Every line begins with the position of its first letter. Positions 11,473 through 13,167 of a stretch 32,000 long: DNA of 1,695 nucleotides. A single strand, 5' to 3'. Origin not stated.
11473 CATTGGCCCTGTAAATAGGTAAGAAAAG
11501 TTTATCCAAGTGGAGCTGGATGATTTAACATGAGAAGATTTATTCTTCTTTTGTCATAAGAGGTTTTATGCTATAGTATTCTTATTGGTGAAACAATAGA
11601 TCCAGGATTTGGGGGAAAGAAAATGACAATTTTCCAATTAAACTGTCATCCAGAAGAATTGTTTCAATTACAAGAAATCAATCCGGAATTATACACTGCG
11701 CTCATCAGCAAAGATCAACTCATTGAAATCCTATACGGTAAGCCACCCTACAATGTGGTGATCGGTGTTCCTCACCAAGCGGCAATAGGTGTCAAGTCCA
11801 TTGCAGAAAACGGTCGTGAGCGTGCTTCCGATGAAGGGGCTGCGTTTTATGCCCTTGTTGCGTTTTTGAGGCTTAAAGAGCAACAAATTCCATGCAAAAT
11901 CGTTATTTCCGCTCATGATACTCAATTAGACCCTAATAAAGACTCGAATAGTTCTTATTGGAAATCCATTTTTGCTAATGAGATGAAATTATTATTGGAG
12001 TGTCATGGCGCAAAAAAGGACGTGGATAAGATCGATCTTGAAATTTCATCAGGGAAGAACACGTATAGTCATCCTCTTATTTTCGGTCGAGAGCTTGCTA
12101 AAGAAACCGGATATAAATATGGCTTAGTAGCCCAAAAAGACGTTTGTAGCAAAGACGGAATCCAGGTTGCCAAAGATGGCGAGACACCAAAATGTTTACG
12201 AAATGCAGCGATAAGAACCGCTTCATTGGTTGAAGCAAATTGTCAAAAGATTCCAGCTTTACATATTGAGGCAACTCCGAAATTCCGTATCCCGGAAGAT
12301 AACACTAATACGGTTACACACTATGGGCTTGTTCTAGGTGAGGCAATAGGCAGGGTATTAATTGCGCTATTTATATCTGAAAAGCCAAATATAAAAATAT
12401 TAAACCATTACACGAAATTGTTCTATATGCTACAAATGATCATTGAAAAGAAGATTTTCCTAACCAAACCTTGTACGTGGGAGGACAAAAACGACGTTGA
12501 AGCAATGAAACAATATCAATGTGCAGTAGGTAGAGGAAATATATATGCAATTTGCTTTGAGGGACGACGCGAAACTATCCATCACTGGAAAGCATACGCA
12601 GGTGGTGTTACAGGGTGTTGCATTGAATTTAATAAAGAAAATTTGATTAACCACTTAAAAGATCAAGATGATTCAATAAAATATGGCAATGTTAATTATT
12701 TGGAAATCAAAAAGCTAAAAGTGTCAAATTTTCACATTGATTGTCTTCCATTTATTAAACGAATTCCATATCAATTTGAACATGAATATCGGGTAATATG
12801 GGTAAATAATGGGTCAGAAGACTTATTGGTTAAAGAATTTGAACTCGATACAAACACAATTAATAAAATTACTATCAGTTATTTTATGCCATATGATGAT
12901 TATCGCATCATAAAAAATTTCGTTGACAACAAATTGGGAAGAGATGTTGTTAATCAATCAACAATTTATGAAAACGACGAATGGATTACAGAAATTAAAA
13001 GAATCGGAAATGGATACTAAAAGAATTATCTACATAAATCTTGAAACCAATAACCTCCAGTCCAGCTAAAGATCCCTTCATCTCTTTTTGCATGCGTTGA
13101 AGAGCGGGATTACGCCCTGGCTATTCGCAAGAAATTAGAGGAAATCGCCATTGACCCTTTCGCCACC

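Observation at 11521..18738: Two low-GC paralogous cassettes with a shared promoter and an uncharacterised ~250-aa domain, inserted 6 kb apart in GC-rich core DNA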

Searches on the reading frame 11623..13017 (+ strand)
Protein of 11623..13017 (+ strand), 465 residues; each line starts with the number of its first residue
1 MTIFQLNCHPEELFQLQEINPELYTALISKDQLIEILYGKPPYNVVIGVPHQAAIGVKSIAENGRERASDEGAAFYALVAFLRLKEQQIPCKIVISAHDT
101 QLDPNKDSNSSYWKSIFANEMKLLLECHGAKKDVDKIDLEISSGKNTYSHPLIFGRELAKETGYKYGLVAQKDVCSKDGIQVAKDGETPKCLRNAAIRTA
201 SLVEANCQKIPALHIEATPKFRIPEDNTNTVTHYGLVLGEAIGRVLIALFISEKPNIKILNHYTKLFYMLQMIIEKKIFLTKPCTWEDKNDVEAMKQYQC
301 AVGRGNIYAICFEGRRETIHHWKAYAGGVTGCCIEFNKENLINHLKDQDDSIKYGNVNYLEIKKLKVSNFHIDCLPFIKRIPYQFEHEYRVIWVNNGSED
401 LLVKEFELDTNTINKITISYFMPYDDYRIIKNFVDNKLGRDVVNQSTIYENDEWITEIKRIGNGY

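Call 5: search_protein_families(library=pfam, proteins=[window:11623-13017:+], max_evalue=1)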
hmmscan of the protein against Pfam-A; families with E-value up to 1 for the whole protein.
window:11623-13017:+ (465 aa): 1 family
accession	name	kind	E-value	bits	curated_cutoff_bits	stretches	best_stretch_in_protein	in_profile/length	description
PF11185.13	DUF2971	-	9.4e-06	27.3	22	1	322-373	2-54/89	Protein of unknown function (DUF2971)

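Call 6: search_protein_families(library=padloc, proteins=[window:11623-13017:+], max_evalue=1)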
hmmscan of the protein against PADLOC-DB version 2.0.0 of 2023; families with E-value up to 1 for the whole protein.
window:11623-13017:+ (465 aa): 4 families
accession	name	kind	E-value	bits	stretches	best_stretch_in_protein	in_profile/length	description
PDLC04994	PDC-S31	-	1.9e-15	55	2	311-450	125-263/273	-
PDLC04993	PDC-S31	-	1.2e-10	39.1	1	263-453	20-238/245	-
PDLC04990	PDC-S31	-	3.7e-10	38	1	307-453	110-250/259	-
PDLC04991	PDC-S31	-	2e-05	22.4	1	308-435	66-179/208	-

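Call 7: search_protein_families(library=ncbifam, proteins=[window:11623-13017:+], max_evalue=1)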
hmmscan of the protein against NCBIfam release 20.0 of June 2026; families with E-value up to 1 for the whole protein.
window:11623-13017:+ (465 aa): 0 families

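Call 8: search_solved_structures(query=window:11623-13017:+, max_evalue=10)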
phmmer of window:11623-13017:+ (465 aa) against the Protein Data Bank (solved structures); distinct sequences matched with E-value up to 10: 0.

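Call 10: find_homologous_proteins(query=window:11623-13017:+)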
Query window:11623-13017:+ (465 aa): 33 proteins with E <= 0.001 among 6334 candidates.
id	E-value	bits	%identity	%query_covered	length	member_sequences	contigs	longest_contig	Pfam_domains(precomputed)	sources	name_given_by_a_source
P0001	0.0e+0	1078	100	100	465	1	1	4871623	PF11185.14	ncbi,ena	-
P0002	3.3e-82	295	57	54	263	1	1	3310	-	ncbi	-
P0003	2.7e-76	275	55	53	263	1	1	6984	-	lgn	-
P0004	6.4e-75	271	52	54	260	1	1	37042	-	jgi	-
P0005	8.2e-75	271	53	53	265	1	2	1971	-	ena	-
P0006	1.8e-72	263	53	51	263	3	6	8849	-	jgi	jgi:hypothetical protein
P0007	8.6e-62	228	48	55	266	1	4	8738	-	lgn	-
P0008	1.3e-58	217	53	50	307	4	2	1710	-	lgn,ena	-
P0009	2.0e-57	213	51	49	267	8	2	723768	-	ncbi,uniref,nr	ncbi:hypothetical protein [Leptolinea tardivitalis]|uniref:Uncharacterized protein n=1 Tax=Leptoline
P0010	2.5e-56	210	47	53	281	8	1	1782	-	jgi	-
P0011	3.0e-56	209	49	51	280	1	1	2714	-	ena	-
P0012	6.2e-56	208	49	49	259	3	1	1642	-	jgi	-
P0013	1.5e-55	207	47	51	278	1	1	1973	-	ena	-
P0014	9.6e-55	204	47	52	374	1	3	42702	-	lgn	-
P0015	3.6e-54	202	47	50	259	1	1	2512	-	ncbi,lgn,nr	ncbi:MAG: hypothetical protein SVS15_09175 [Thermodesulfobacteriota bacterium]|nr:hypothetical prote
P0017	2.3e-53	200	48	49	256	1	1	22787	-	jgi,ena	-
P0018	3.0e-53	199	48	51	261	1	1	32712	-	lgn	-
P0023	1.7e-51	194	46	49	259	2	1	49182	-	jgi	jgi:hypothetical protein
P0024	1.4e-50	191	45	53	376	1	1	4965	-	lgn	-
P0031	8.6e-39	152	41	49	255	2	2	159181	-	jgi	jgi:hypothetical protein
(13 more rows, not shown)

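Call 17: find_encoding_contigs(protein=P0001, flank=2000, max_places=2)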
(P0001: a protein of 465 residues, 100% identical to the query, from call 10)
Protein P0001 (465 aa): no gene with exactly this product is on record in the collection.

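Call 18: search_protein_families(library=pfam, proteins=[P0024, P0014], max_evalue=0.01)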
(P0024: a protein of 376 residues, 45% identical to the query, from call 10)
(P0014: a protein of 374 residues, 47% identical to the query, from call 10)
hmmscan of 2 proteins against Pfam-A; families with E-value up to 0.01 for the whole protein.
P0024 (376 aa): 0 families

P0014 (374 aa): 0 families

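Call 19: search_protein_families(library=padloc, proteins=[P0024, P0014], max_evalue=0.01)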
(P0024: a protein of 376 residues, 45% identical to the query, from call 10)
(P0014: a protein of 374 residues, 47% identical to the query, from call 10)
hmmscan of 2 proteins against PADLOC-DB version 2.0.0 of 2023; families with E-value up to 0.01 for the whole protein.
P0024 (376 aa): 0 families

P0014 (374 aa): 0 families

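Call 25: find_encoding_contigs(protein=P0009, flank=8000, max_places=2)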
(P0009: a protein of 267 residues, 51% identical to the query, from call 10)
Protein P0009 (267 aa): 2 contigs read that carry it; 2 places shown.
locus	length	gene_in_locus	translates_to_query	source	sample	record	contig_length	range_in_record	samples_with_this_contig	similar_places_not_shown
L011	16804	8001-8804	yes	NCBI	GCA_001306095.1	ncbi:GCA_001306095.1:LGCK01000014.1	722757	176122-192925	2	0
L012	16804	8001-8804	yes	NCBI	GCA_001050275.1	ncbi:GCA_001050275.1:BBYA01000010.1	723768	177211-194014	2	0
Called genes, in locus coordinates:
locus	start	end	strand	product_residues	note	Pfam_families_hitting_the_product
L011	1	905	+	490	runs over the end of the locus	PF12801:Fer4_5, PF13484:Fer4_16 (faint), PF00037:Fer4 (faint), PF12798:Fer4_3 (faint), PF14697:Fer4_21 (faint), PF25160:LdpA_Fe-S-bd (faint), PF12801:Fer4_5 (weak), PF12797:Fer4_2 (weak), +5 more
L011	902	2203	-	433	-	PF01011:PQQ (faint), PF07774:EMC1_C (faint), PF12894:ANAPC4_WD40 (faint), PF13570:Beta-prop_ACSF4, PF25293:Beta-prop_EMC1_N, PF13360:PQQ_2, PF13570:Beta-prop_ACSF4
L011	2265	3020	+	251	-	PF16158:N_BRCA1_IG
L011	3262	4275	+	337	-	PF02899:Phage_int_SAM_1, PF13495:Phage_int_SAM_4, PF00589:Phage_integrase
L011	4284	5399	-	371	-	PF00589:Phage_integrase (weak)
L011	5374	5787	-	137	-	PF18930:DUF5679 (weak)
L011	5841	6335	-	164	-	-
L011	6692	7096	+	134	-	PF00196:GerE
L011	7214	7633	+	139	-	-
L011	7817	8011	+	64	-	PF12728:HTH_17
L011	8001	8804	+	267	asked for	-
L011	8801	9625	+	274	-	PF13182:DUF4007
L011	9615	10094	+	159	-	-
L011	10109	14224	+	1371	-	PF13290:CHB_HEX_C_1 (weak)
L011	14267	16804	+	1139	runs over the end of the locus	PF20473:MmeI_Mtase, PF07669:Eco57I, PF02384:N6_Mtase, PF12950:TaqI_C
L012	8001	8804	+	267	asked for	-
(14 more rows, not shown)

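Call 26: find_encoding_contigs(protein=P0031, flank=8000, max_places=2)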
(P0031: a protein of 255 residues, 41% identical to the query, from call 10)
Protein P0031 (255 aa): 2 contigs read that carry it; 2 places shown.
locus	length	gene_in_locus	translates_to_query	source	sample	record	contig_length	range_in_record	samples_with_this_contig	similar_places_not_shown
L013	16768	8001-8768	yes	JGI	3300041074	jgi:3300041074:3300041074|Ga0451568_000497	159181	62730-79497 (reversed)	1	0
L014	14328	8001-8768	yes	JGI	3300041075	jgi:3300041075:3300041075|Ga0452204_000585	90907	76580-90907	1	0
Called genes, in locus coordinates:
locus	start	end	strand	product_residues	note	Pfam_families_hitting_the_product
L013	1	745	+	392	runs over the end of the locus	PF07238:PilZ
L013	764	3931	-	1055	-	PF00082:Peptidase_S8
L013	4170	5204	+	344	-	PF01073:3Beta_HSD, PF01370:Epimerase, PF05368:NmrA (faint), PF07993:NAD_binding_4 (faint), PF13460:NAD_binding_10, PF16363:GDP_Man_Dehyd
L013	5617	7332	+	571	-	PF02776:TPP_enzyme_N, PF00205:TPP_enzyme_M, PF02775:TPP_enzyme_C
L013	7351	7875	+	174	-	PF01842:ACT, PF22629:ACT_AHAS_ss, PF13710:ACT_5, PF10369:ALS_ss_C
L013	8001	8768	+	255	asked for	-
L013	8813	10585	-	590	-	PF07969:Amidohydro_3, PF01979:Amidohydro_1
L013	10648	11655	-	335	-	PF01208:URO-D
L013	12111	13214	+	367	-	PF01636:APH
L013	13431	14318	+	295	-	-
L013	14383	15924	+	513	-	PF01435:Peptidase_M48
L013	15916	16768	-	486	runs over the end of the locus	PF01435:Peptidase_M48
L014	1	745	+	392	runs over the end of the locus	PF07238:PilZ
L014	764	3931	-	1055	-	PF00082:Peptidase_S8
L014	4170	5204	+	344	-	PF01073:3Beta_HSD, PF01370:Epimerase, PF05368:NmrA (faint), PF07993:NAD_binding_4 (faint), PF13460:NAD_binding_10, PF16363:GDP_Man_Dehyd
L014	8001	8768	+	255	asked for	-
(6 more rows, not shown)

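Call 27: find_encoding_contigs(protein=P0004, flank=8000, max_places=2)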
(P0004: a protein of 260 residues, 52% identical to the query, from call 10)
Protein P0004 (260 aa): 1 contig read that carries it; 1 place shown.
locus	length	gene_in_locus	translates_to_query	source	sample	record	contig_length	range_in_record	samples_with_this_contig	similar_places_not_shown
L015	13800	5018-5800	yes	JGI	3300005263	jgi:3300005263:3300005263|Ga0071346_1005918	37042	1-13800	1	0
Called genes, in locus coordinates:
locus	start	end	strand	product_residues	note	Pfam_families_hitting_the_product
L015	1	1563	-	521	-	?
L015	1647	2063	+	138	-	PF01381:HTH_3 (weak)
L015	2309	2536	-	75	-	-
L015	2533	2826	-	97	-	-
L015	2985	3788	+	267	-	-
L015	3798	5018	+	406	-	-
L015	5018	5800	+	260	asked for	-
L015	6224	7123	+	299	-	PF12697:Abhydrolase_6, PF00561:Abhydrolase_1, PF12146:Hydrolase_4 (weak)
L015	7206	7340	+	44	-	-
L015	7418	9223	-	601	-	PF00239:Resolvase, PF07508:Recombinase (weak)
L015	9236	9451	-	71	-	-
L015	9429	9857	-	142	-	-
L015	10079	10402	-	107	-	PF00196:GerE, PF08281:Sigma70_r4_2 (weak)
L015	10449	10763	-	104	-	PF00072:Response_reg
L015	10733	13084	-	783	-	PF07730:HisKA_3, PF02518:HATPase_c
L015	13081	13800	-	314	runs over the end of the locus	PF00348:polyprenyl_synt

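Call 41: find_encoding_contigs(protein=P0023, flank=8000, max_places=1)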
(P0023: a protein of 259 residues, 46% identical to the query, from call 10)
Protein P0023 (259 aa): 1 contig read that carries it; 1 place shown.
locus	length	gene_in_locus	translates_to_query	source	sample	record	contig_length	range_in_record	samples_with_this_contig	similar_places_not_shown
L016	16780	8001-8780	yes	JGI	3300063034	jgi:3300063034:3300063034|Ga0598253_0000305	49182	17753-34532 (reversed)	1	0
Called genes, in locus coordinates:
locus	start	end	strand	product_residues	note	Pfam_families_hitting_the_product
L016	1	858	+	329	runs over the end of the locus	PF00005:ABC_tran, PF13304:AAA_21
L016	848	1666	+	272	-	PF06182:ABC2_membrane_6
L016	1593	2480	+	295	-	PF06182:ABC2_membrane_6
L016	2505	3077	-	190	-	PF12773:DZR, PF13240:Zn_Ribbon_1 (faint)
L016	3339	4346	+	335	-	PF02899:Phage_int_SAM_1, PF13495:Phage_int_SAM_4 (weak), PF00589:Phage_integrase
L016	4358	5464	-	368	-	PF00589:Phage_integrase (weak)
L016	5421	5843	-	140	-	-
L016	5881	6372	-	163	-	-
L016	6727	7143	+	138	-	PF00196:GerE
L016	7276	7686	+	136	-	-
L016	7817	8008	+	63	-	PF12728:HTH_17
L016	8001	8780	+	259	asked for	-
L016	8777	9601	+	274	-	PF13182:DUF4007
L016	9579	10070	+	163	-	-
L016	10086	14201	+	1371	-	PF13290:CHB_HEX_C_1 (weak)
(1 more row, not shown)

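Call 42: find_encoding_contigs(protein=P0014, flank=8000, max_places=1)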
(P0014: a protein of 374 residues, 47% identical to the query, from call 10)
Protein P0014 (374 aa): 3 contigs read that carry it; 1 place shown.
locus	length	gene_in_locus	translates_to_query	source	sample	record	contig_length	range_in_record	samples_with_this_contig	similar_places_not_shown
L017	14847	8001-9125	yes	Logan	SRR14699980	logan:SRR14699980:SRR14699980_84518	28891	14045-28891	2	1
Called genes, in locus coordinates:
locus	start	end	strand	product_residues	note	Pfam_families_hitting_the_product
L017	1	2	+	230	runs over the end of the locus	-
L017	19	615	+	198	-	-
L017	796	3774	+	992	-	PF01555:N6_N4_Mtase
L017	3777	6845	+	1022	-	PF04851:ResIII, PF18766:SWI2_SNF2 (weak), PF00270:DEAD (weak)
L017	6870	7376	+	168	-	PF11495:TrmB_EBD_N (weak), PF13091:PLDc_2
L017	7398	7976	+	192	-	-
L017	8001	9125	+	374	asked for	-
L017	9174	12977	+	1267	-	-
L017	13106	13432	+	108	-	-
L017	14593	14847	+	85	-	?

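Call 43: find_encoding_contigs(protein=P0018, flank=8000, max_places=1)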
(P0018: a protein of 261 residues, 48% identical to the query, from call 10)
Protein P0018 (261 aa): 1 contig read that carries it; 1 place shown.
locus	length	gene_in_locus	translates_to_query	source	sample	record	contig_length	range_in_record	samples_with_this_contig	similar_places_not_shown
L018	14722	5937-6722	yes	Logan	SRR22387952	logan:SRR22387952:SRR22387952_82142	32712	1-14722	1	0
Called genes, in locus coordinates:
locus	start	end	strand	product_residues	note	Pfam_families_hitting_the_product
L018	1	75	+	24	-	?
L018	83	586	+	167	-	PF13091:PLDc_2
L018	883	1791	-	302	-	PF01878:EVE (faint), PF27126:NmeDI_C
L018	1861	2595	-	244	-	-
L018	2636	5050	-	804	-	PF02463:SMC_N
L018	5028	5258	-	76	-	-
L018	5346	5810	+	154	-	-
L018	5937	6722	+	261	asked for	-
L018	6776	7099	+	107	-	-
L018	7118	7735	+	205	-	-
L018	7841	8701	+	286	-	-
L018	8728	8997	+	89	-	-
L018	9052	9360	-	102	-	-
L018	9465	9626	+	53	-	-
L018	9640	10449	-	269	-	PF01209:Ubie_methyltran (faint), PF13489:Methyltransf_23, PF05175:MTS (weak), PF06325:PrmA, PF13649:Methyltransf_25, PF13847:Methyltransf_31, PF08241:Methyltransf_11, PF08242:Methyltransf_12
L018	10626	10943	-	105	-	-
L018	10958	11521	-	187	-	-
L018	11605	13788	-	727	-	PF04851:ResIII (faint), PF00176:SNF2-rel_dom, PF00271:Helicase_C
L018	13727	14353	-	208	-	-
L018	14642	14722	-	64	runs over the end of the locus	-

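Call 44: find_encoding_contigs(protein=P0017, flank=8000, max_places=1)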
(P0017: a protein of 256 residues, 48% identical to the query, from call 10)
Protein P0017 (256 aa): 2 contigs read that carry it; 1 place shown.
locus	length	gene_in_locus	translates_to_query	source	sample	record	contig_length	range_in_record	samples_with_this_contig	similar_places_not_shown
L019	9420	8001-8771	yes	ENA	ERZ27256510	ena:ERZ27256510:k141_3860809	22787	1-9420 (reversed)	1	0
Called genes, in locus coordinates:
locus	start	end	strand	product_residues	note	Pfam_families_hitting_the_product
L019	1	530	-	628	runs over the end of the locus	PF26550:Tricorn_2nd (faint), PF07676:PD40 (faint), PF26549:Tricorn_N (weak), PF20434:BD-FAE (weak), PF12146:Hydrolase_4 (faint), PF00326:Peptidase_S9, PF01738:DLH (weak)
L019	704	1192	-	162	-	PF00300:His_Phos_1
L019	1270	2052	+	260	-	PF01553:Acyltransferase (weak)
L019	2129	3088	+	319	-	-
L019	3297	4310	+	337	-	PF02899:Phage_int_SAM_1 (weak), PF13495:Phage_int_SAM_4 (weak), PF00589:Phage_integrase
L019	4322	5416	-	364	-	PF00589:Phage_integrase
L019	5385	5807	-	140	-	-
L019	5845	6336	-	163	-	-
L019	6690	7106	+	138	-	PF00196:GerE, PF08279:HTH_11 (faint)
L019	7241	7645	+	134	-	-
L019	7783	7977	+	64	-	PF12728:HTH_17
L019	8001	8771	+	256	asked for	-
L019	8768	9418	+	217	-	?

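Call 45: search_protein_families(library=padloc, proteins=[L017:9174-12974:+, L011:10109-14221:+, L011:8801-9622:+, L011:9615-10091:+, L015:2985-3785:+, L015:3798-5015:+, L018:2636-5047:-, L017:7398-7973:+, L018:7841-8698:+, L018:7118-7732:+], max_evalue=0.001)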
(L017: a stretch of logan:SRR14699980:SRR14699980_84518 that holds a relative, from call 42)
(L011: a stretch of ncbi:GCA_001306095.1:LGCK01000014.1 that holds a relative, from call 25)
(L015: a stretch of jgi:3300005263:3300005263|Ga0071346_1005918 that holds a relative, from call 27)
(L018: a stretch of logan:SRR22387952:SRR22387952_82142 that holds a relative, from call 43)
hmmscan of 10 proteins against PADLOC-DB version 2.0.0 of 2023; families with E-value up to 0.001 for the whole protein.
L017:9174-12974:+ (1267 aa): 1 family
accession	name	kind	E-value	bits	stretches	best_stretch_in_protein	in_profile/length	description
PDLC02221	Upx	-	0.00023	16.6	0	1128-1170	1138-1179/1271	-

L011:10109-14221:+ (1371 aa): 8 families
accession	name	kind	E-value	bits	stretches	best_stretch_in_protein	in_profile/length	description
PDLC02781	SspC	-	2.8e-16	56.5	1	256-620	167-509/1104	SspC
PDLC02779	SspC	-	1.4e-14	50.9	1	12-94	3-82/1054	SspC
PDLC02780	SspC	-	5.3e-11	39.2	1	218-626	124-494/1045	SspC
PDLC02778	SspC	-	3e-07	26.5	0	36-88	19-72/1053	SspC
PDLC02475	BrxC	-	5.1e-06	22.5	1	16-103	15-99/937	BrxC-PglY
PDLC02490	BrxC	-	2e-05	20.8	1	61-428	56-401/1133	BrxC-PglY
PDLC02480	BrxC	-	4.2e-05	19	1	61-428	56-400/1389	BrxC-PglY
PDLC04140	mad8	-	0.00072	17.2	0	59-318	27-242/314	mads_8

L011:8801-9622:+ (274 aa): 9 families
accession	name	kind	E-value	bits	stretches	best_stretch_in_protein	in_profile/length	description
PDLC02766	SspB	-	2.3e-18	64.6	2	36-123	35-127/285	SspB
PDLC02769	SspB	-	2.9e-15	54.4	1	30-252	31-277/282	SspB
PDLC02768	SspB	-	2.1e-13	48.2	1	27-265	25-292/295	SspB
PDLC02764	SspB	-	6.6e-13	46.6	2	36-108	33-111/276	SspB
PDLC02760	SspB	-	4.8e-10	37.4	1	29-157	27-158/269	SspB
PDLC02763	SspB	-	1e-07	29.9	1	12-211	16-219/279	SspB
PDLC02765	SspB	-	8.4e-06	24.1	0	25-115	26-119/292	SspB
PDLC02762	SspB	-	0.00011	19.6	0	69-110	75-117/293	SspB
PDLC02761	SspB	-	0.00075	16.9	0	61-99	99-135/340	SspB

L011:9615-10091:+ (159 aa): 0 families

L015:2985-3785:+ (267 aa): 0 families

L015:3798-5015:+ (406 aa): 0 families

L018:2636-5047:- (803 aa): 7 families
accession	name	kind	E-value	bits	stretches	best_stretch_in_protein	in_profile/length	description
PDLC03865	LmuB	-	8.2e-26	88.5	2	2-491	2-505/1007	-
PDLC03859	LmuB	-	2.9e-23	80.9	1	2-618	4-586/611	-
PDLC04135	mad3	-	4.2e-15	54.2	1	2-615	1-323/374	mads_3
PDLC04886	PDC-S06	-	1.8e-05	21.8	0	304-624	253-582/727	-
PDLC03868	LmuB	-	2.8e-05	20.6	0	3-58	6-60/1035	-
PDLC02979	AriA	-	7.2e-05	20.7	1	2-309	2-265/373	-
PDLC03863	LmuB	-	0.00012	18.9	1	176-444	200-452/610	-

L017:7398-7973:+ (192 aa): 0 families

L018:7841-8698:+ (286 aa): 0 families

L018:7118-7732:+ (205 aa): 0 families

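Call 52: find_encoding_contigs(protein=P0002, flank=5000, max_places=1)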
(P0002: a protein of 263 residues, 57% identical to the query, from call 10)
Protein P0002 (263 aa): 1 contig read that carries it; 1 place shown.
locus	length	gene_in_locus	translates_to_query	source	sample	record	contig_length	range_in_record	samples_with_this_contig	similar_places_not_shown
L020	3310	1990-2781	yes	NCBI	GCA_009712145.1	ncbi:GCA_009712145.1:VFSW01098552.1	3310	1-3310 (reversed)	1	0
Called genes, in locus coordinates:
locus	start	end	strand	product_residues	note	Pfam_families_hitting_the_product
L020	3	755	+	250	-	?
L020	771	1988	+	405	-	-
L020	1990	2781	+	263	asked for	-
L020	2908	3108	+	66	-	-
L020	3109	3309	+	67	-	?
